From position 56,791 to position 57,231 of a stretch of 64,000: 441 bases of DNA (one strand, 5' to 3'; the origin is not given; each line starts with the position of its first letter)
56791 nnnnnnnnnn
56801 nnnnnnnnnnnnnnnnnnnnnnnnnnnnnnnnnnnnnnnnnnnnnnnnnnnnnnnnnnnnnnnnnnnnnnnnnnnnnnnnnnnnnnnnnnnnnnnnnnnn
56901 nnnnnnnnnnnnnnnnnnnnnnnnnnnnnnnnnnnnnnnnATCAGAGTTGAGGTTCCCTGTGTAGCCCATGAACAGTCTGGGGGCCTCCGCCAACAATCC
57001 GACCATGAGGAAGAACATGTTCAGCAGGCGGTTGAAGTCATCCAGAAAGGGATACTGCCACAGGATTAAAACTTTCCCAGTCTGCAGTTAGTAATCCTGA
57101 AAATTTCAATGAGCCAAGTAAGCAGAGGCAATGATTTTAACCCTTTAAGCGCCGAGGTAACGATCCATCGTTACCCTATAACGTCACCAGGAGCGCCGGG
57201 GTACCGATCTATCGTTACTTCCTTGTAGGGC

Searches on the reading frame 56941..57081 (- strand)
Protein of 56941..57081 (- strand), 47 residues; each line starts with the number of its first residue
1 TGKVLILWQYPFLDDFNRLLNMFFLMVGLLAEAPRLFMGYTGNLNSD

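Call 21: find_homologous_proteins(query=window:56941-57081:-, max_evalue=0.001)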
Query seq(47 aa): no candidate shares three 5-residue words with the query. No homologue found.

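Call 23: search_protein_families(library=pfam, proteins=[window:56941-57081:-], max_evalue=10)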
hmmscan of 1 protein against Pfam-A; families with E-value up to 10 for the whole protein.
seq(47 aa): 2 families
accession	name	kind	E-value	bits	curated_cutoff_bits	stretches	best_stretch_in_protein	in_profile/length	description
PF09799.14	Transmemb_17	-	6.9e-06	27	26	1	6-45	21-62/107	Predicted membrane protein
PF16209.10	PhoLip_ATPase_N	-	0.012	15.7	29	1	13-35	35-57/67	Phospholipid-translocating ATPase N-terminal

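Call 37: search_protein_representatives(protein=window:56941-57081:-)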
Query: 47 residues. Proteins with E-value up to 0.001 (for the whole library): 0; up to 1e-10: 0; up to 1e-30: 0. The best 0 are listed.
